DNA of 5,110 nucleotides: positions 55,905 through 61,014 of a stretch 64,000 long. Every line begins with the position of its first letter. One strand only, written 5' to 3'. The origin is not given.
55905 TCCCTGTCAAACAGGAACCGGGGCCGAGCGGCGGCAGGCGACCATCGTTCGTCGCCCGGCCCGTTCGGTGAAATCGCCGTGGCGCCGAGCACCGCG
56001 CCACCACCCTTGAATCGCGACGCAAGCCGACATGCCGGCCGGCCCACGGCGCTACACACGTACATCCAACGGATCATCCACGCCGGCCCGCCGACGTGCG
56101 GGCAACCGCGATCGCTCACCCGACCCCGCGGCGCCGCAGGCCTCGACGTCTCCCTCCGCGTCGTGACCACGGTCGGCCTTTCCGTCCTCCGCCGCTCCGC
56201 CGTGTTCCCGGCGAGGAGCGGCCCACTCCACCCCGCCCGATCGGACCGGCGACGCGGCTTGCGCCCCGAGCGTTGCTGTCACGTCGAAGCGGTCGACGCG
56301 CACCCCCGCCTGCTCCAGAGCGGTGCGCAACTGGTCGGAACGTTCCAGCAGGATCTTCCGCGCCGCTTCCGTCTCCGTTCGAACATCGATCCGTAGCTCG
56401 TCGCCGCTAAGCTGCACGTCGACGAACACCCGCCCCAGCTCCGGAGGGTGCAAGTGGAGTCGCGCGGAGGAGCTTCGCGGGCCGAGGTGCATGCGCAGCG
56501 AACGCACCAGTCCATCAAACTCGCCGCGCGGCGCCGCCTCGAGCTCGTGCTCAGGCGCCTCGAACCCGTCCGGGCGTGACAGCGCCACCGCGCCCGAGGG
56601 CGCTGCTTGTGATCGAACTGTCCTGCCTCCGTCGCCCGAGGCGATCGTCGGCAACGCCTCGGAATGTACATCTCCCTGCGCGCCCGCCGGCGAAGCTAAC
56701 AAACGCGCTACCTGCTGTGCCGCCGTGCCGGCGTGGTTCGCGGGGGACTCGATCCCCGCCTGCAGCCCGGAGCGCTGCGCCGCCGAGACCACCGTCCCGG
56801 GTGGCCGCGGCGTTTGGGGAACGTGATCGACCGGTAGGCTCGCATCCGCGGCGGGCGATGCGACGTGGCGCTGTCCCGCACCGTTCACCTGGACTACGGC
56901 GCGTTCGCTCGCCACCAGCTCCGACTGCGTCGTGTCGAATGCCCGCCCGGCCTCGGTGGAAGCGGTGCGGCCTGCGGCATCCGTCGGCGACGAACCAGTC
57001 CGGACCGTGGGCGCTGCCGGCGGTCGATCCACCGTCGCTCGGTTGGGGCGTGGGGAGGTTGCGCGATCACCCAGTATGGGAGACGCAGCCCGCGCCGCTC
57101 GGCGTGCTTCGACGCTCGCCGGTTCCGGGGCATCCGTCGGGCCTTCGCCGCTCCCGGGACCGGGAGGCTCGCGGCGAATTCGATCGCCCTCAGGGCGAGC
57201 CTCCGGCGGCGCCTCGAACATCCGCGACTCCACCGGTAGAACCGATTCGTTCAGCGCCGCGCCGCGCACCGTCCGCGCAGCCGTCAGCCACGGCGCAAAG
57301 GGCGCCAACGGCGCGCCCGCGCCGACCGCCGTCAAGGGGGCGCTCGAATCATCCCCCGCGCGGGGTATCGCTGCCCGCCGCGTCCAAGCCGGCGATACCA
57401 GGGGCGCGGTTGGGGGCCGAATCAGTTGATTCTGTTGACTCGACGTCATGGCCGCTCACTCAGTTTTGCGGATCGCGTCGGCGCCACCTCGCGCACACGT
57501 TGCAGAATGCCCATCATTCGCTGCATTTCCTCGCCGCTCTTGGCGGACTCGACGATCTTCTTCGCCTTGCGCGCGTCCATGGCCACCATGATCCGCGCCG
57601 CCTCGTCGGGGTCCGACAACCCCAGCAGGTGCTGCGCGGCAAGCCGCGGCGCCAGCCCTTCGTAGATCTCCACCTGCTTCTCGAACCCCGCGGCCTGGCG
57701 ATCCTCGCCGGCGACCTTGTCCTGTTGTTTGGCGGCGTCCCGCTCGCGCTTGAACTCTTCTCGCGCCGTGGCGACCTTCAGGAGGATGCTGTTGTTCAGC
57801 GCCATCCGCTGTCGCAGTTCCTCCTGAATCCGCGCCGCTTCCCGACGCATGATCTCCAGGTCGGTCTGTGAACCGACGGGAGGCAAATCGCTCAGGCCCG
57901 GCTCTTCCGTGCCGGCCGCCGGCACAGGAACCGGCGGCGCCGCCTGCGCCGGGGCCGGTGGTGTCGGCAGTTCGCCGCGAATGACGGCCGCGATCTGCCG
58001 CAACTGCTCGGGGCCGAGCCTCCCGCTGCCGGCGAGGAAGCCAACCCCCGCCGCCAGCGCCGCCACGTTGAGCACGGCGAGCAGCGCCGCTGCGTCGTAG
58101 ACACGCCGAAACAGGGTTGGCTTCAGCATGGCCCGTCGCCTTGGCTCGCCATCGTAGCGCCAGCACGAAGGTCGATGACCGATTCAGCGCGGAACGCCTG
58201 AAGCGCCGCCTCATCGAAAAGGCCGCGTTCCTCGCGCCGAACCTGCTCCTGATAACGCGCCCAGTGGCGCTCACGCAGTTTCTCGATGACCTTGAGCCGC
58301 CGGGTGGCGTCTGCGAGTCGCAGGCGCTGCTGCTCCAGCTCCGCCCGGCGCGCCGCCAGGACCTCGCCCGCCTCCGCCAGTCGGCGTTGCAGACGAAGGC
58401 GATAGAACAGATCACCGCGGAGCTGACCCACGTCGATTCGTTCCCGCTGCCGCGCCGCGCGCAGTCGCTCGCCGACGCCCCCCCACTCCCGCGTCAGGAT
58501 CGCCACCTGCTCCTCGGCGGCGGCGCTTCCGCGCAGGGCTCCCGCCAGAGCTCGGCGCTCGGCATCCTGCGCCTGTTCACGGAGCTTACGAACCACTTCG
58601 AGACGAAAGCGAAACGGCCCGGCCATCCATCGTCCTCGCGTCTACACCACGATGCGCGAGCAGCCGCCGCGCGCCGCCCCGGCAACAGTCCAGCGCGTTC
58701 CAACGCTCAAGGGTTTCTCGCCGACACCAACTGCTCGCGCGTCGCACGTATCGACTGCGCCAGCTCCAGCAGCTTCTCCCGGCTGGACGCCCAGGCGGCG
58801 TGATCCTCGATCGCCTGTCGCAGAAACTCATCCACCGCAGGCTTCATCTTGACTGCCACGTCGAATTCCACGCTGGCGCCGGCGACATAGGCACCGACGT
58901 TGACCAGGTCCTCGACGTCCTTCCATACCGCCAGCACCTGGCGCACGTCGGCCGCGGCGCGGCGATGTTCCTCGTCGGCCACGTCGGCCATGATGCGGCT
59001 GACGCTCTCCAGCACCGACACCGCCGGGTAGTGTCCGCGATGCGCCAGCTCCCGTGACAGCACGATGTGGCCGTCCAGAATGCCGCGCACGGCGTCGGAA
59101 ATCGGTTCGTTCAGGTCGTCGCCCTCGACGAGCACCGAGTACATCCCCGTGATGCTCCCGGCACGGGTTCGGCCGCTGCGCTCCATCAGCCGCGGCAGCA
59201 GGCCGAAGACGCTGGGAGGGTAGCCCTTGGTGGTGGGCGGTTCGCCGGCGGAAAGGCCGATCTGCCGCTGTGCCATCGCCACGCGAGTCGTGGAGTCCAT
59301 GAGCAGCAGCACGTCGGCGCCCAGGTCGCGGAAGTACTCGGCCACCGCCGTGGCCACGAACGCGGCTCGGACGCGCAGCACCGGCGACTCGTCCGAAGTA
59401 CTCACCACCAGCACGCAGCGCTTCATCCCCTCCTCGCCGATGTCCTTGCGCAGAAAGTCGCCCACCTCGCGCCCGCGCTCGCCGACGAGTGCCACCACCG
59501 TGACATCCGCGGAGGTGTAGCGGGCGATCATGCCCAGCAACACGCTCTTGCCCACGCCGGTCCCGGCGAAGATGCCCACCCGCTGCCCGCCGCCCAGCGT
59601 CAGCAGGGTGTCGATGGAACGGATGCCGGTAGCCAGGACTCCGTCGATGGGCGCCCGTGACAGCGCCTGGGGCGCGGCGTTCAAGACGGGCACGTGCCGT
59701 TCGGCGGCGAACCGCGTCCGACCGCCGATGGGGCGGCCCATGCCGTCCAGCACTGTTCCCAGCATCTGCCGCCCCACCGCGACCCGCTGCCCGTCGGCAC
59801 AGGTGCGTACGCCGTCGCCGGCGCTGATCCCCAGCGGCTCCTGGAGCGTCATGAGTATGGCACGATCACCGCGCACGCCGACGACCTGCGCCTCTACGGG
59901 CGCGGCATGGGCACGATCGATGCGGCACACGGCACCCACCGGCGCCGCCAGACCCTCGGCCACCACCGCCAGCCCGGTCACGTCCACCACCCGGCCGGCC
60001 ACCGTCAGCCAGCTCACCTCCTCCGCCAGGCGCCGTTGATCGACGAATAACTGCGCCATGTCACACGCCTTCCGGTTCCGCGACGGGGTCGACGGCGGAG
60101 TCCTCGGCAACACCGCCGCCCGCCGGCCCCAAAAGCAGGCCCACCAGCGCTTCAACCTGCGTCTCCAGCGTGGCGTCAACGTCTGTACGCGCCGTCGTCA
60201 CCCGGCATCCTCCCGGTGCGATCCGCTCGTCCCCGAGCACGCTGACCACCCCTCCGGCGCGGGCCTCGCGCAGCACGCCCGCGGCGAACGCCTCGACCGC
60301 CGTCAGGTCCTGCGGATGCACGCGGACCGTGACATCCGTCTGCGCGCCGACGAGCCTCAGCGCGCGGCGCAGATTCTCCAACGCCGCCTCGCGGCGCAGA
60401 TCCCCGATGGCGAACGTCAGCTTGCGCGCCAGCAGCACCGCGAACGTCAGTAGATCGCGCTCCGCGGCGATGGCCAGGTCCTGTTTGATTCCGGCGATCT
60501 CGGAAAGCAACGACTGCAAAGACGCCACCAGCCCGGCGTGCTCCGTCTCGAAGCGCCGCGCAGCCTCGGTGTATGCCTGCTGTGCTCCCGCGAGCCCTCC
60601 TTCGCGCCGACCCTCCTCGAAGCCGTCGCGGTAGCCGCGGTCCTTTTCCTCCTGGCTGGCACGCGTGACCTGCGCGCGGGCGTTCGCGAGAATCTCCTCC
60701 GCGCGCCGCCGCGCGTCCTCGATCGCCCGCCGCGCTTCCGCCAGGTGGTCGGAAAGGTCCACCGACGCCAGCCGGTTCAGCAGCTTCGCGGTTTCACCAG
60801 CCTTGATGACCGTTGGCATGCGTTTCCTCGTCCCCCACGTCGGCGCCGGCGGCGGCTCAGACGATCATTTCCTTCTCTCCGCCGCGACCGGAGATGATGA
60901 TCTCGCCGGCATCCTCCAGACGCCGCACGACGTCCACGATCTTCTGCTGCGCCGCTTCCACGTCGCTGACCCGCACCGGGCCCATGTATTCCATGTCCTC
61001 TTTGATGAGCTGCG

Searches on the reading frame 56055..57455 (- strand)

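Call 31: search_protein_families(library=pfam, proteins=[window:56055-57455:-], max_evalue=0.001)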
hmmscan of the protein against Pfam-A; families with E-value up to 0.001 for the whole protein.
window:56055-57455:- (467 aa): 2 families
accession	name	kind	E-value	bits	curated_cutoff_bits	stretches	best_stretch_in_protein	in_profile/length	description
PF02120.21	Flg_hook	-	1.9e-18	66.5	29.8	1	321-397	5-81/85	Flagellar hook-length control protein FliK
PF09483.15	HpaP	-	0.00047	20.7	23.8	0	330-387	25-82/90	Type III secretion protein (HpaP)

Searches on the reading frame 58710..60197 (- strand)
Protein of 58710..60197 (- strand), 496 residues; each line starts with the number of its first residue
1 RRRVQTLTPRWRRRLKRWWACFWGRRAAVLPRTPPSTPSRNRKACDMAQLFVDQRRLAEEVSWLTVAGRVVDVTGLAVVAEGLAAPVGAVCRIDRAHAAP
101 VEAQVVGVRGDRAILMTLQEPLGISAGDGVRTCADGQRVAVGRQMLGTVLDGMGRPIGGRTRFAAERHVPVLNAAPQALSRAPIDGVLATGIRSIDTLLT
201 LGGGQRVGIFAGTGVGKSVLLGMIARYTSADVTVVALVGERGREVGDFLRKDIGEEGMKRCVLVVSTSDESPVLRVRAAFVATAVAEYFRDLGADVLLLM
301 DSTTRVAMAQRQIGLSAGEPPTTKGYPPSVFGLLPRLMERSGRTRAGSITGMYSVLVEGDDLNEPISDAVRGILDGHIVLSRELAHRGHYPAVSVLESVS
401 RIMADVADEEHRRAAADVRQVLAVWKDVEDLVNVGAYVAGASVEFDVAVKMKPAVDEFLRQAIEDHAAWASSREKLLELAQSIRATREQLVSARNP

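Call 32: search_protein_families(library=pfam, proteins=[window:58710-60197:-], max_evalue=0.001)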
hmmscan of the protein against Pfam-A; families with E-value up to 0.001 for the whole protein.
window:58710-60197:- (496 aa): 2 families
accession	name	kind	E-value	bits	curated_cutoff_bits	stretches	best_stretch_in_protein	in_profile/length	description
PF00006.31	ATP-synt_ab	-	1.7e-86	289.7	29.5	1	191-400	1-213/213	ATP synthase alpha/beta family, nucleotide-binding domain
PF18269.6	T3SS_ATPase_C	-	8.1e-20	70.9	22.7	1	408-477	2-71/72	T3SS EscN ATPase C-terminal domain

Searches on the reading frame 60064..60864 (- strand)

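Call 33: search_protein_families(library=pfam, proteins=[window:60064-60864:-], max_evalue=1)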
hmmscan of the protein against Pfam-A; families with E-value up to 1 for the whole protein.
window:60064-60864:- (267 aa): 5 families
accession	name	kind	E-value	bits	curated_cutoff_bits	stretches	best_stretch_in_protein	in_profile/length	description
PF02108.21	FliH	-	2.4e-18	66.8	24.1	1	114-239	5-127/128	Flagellar assembly protein FliH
PF17095.10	CAMSAP_CC1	-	0.0023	18.2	27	1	40-68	22-50/59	Spectrin-binding region of Ca2+-Calmodulin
PF09811.14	Yae1_N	-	0.017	15.2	27.5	1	77-106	1-30/39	Essential protein Yae1, N terminal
PF00430.23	ATP-synt_B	-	0.02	15.4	28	1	38-75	50-87/132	ATP synthase B/B' CF(0)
PF16749.10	Arteri_nsp7a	-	0.038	14.6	27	1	146-216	29-94/130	Arterivirus nonstructural protein 7 alpha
